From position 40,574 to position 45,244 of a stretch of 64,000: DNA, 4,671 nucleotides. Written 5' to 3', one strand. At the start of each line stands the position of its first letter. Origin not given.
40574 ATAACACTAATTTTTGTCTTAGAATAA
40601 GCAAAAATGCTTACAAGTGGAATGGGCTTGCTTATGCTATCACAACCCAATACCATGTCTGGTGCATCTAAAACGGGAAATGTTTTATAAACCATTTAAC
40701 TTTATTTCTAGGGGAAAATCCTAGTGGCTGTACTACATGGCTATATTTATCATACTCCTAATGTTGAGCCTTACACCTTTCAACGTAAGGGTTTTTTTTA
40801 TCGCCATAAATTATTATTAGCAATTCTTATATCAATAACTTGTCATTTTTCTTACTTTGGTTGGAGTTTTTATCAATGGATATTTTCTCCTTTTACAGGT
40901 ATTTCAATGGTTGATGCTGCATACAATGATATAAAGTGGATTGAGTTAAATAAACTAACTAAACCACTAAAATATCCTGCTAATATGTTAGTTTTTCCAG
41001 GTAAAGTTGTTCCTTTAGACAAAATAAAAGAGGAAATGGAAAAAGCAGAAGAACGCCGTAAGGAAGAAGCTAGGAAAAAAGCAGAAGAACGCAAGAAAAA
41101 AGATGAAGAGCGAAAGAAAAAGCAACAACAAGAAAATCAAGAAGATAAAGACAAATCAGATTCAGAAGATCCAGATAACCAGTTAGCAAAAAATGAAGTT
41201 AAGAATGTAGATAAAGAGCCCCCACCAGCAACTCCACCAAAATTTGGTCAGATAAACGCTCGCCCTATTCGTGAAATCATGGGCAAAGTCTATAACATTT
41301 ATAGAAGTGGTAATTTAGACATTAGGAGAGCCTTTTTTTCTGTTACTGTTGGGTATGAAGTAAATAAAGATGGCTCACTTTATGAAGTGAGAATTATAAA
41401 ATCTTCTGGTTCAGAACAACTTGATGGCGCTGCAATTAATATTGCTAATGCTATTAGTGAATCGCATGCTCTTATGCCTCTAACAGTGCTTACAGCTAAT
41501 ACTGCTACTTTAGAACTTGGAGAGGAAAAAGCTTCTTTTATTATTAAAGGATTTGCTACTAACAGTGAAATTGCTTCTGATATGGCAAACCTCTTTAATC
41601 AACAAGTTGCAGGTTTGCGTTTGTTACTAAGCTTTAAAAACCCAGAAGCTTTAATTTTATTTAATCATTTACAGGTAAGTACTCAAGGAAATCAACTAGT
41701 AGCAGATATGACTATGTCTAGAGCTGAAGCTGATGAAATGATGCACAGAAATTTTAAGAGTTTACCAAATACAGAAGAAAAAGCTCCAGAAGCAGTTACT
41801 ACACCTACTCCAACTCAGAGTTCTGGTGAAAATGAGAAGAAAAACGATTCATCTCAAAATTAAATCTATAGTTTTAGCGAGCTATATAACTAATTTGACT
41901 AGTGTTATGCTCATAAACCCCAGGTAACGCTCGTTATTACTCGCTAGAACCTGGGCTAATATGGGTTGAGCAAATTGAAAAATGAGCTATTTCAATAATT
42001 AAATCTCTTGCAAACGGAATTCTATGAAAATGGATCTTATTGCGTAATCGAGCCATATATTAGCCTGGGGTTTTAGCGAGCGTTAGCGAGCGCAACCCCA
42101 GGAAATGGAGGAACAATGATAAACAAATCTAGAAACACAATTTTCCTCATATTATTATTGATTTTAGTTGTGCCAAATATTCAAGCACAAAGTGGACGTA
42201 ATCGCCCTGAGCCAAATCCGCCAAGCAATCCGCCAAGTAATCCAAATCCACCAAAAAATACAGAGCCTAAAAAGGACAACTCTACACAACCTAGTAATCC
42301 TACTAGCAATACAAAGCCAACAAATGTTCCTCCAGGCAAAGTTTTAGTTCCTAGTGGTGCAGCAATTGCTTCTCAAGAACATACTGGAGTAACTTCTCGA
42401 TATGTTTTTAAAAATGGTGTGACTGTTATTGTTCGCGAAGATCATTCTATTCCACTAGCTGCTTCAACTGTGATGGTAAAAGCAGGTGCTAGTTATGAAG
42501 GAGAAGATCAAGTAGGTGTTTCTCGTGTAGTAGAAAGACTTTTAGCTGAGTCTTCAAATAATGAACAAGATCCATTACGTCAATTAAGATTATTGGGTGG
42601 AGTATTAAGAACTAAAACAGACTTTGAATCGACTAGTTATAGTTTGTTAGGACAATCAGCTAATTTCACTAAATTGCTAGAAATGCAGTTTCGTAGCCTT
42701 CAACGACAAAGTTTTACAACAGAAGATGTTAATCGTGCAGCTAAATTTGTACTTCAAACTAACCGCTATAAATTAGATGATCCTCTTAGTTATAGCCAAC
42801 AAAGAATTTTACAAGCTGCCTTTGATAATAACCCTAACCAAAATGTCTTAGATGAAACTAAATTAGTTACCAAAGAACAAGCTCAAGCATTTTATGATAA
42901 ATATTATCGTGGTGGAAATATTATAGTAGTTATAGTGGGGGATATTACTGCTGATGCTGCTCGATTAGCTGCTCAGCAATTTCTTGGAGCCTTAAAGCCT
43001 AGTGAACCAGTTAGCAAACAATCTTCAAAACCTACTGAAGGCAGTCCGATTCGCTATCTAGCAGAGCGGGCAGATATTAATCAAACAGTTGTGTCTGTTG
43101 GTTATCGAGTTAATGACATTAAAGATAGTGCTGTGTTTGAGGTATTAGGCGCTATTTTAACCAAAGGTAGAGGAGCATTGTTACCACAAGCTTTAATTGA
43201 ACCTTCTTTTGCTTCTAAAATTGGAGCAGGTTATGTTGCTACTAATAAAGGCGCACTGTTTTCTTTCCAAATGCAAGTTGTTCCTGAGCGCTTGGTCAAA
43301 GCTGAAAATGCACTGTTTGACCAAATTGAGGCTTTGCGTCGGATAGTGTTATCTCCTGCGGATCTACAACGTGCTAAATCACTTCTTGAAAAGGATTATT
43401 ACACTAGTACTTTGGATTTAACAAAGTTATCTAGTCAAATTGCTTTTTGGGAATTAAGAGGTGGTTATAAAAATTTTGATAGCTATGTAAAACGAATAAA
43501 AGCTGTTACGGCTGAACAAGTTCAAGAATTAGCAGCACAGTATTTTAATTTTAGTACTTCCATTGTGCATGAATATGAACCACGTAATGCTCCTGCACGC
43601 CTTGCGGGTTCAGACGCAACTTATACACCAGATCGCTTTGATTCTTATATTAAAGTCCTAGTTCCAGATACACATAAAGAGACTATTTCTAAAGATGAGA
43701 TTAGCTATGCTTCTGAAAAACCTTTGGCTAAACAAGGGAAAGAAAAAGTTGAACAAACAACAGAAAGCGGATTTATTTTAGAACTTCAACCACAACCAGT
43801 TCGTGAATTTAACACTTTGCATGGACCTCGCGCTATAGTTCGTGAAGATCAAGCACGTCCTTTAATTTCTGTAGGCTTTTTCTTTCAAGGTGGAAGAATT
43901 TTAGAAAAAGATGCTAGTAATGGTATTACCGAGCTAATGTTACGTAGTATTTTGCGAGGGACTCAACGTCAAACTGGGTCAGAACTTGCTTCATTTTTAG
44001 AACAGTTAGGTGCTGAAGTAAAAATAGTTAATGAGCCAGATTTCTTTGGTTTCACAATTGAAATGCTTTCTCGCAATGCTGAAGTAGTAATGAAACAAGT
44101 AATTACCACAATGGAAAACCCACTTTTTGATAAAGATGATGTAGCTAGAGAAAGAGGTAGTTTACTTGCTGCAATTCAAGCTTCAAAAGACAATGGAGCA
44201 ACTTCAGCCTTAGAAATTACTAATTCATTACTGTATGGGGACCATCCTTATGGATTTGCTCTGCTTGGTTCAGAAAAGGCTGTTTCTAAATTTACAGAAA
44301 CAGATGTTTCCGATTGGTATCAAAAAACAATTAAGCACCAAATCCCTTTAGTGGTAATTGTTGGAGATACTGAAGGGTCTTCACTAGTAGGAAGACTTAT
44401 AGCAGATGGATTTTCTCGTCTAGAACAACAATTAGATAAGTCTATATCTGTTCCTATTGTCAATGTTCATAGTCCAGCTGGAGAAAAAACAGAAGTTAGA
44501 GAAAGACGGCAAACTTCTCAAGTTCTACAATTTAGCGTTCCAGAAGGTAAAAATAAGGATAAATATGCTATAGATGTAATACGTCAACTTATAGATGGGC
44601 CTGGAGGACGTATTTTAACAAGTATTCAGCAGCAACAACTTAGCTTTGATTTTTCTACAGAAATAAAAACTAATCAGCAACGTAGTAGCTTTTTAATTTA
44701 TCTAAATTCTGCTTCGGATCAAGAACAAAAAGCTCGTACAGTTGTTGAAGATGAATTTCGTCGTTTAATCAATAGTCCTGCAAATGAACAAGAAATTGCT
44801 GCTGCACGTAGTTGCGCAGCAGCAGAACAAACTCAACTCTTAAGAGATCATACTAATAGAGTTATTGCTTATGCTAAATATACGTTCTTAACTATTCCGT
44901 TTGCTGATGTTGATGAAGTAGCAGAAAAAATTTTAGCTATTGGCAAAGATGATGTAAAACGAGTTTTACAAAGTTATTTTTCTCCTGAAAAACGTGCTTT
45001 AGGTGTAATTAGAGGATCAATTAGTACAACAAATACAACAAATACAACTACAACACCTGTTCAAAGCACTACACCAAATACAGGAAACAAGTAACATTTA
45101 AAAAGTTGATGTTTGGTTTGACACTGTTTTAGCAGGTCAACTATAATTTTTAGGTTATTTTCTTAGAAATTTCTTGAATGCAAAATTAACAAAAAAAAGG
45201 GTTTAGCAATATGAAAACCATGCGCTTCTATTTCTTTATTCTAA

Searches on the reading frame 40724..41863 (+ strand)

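Call 44: search_protein_families(library=pfam, proteins=[window:40724-41863:+], max_evalue=0.001)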
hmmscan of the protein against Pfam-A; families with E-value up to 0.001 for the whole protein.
window:40724-41863:+ (379 aa): 1 family
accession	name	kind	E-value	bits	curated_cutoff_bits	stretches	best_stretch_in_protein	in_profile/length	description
PF03544.19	TonB_C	-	2.9e-06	28.1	24.6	1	206-243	17-54/79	Gram-negative bacterial TonB protein C-terminal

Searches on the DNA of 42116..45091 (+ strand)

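Call 69: search_with_rna_model(model_id=R1, sources=[L026, L028], max_evalue=1, filters=off)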
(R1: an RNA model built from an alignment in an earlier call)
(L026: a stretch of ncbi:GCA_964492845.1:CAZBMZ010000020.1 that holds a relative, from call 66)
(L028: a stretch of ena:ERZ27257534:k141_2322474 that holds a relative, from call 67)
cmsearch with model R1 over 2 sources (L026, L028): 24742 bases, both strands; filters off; matches with E-value up to 1: 1.
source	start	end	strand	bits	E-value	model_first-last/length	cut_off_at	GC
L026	5280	5301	-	11.9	0.26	1-42/42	no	0.59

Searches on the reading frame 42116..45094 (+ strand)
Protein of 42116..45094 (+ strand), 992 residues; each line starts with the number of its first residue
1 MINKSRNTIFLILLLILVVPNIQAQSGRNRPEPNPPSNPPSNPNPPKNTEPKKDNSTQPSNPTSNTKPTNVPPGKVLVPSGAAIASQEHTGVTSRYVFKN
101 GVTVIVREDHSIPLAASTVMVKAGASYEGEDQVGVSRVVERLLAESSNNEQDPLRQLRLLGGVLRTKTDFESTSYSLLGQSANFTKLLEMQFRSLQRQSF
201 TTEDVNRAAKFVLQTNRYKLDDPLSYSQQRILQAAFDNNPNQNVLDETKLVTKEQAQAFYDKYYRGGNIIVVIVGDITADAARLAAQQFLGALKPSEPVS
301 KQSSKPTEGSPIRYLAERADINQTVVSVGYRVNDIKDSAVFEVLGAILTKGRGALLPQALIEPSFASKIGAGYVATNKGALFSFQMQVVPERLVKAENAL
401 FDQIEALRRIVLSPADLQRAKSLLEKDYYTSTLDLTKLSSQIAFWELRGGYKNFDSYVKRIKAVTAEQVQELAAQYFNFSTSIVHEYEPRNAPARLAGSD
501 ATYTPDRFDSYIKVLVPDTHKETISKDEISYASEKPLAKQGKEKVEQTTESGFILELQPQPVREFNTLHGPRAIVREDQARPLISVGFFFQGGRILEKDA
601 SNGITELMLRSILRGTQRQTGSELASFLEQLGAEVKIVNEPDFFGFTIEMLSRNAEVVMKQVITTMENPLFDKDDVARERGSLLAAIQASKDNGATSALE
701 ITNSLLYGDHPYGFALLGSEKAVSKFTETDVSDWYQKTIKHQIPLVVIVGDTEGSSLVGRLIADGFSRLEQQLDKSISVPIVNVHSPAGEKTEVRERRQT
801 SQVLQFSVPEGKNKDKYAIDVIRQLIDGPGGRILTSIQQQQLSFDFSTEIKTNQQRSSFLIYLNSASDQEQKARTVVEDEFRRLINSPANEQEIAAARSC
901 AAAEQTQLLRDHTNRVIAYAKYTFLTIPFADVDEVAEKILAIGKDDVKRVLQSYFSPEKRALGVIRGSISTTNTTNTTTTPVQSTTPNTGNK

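Call 44: search_protein_families(library=pfam, proteins=[window:42116-45094:+], max_evalue=0.001)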
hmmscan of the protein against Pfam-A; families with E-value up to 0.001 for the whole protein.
window:42116-45094:+ (992 aa): 2 families
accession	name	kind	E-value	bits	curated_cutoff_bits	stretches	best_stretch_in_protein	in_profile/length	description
PF05193.26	Peptidase_M16_C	-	3.2e-39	135.1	23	2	251-424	2-181/181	Peptidase M16 inactive domain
PF00675.25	Peptidase_M16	-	1.2e-25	90.6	22.3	2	576-718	5-147/149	Insulinase (Peptidase family M16)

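Call 65: find_homologous_proteins(query=window:42116-45091:+, max_evalue=1e-100)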
Query window:42116-45091:+ (992 aa): 19 proteins with E <= 1e-100 among 8000 candidates.
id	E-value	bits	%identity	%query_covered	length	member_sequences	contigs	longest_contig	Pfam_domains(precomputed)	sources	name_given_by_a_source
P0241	0.0e+0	2130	100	98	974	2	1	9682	PF00675.26,PF05193.27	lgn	-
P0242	0.0e+0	1529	70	97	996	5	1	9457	PF00675.26,PF05193.27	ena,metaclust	metaclust:\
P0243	0.0e+0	1516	71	97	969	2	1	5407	PF00675.26,PF05193.27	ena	-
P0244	0.0e+0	1486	69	98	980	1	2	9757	PF00675.26,PF05193.27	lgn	-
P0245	0.0e+0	1463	69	97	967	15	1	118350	PF00675.26,PF05193.27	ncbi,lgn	-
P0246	0.0e+0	1203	57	97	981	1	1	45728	PF00675.26,PF05193.27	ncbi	ncbi:MAG: pitrilysin family protein [Acidobacteriota bacterium]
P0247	0.0e+0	1185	56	98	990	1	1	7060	PF00675.26,PF05193.27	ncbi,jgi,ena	jgi:zinc protease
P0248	0.0e+0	1159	55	97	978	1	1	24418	PF00675.26,PF05193.27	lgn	-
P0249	0.0e+0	1150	54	98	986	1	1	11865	PF00675.26,PF05193.27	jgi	jgi:zinc protease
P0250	0.0e+0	1053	52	92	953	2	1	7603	PF00675.26,PF05193.27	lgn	-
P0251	3.0e-263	894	46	93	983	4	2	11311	PF00675.26,PF05193.27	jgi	jgi:zinc protease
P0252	8.9e-247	840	67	56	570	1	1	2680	PF00675.26,PF05193.27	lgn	-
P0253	7.9e-209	714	42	97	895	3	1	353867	PF00675.26,PF05193.27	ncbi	-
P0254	2.6e-165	570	35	90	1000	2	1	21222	PF00675.26,PF05193.27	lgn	-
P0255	4.2e-135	470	32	90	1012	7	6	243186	PF00675.26,PF05193.27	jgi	-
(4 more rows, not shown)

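Call 66: find_encoding_contigs(protein=P0245, flank=10000, max_places=2)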
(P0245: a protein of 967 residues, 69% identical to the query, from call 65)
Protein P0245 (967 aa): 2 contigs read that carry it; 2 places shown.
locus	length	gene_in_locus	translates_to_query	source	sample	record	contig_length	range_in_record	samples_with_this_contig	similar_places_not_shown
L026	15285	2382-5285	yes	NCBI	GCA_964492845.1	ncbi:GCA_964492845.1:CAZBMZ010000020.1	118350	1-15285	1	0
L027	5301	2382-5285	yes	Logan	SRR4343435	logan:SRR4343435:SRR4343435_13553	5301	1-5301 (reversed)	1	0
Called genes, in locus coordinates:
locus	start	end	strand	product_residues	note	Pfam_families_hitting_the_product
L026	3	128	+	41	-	?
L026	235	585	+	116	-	-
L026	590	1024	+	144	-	PF01850:PIN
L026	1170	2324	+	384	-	PF05262:Borrelia_P83 (weak), PF03544:TonB_C (weak)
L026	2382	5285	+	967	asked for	PF00675:Peptidase_M16, PF05193:Peptidase_M16_C, PF00675:Peptidase_M16, PF05193:Peptidase_M16_C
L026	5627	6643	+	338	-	PF00092:VWA, PF13519:VWA_2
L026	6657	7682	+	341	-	PF00092:VWA, PF13519:VWA_2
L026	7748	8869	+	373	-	-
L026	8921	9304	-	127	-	PF20274:cREC_REC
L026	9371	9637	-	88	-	PF03319:EutN_CcmL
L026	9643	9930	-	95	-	PF00936:BMC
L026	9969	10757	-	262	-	PF00596:Aldolase_II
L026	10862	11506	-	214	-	PF06971:Put_DNA-bind_N, PF02629:CoA_binding, PF03807:F420_oxidored (weak)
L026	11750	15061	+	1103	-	PF00176:SNF2-rel_dom (faint), PF00271:Helicase_C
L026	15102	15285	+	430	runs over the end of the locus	-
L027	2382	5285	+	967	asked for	PF00675:Peptidase_M16, PF05193:Peptidase_M16_C, PF00675:Peptidase_M16, PF05193:Peptidase_M16_C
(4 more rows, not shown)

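Call 67: find_encoding_contigs(protein=P0242, flank=10000, max_places=2)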
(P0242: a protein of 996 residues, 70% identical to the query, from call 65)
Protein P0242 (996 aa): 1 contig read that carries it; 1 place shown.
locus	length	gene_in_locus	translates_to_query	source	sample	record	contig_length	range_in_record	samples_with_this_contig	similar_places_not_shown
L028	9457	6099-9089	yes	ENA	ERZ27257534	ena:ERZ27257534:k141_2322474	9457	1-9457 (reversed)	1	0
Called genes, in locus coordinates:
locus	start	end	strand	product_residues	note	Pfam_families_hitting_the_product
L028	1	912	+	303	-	?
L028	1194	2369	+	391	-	PF00108:Thiolase_N, PF02803:Thiolase_C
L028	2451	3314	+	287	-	PF02737:3HCDH_N, PF00725:3HCDH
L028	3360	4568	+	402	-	PF13432:TPR_16 (weak), PF00515:TPR_1 (weak), PF07719:TPR_2 (weak), PF13414:TPR_11, PF13432:TPR_16 (weak), PF14559:TPR_19 (weak), PF00515:TPR_1 (weak), PF07719:TPR_2 (weak), +10 more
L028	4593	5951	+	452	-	PF01979:Amidohydro_1, PF07969:Amidohydro_3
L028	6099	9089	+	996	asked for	PF00675:Peptidase_M16, PF05193:Peptidase_M16_C, PF00675:Peptidase_M16, PF05193:Peptidase_M16_C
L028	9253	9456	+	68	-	?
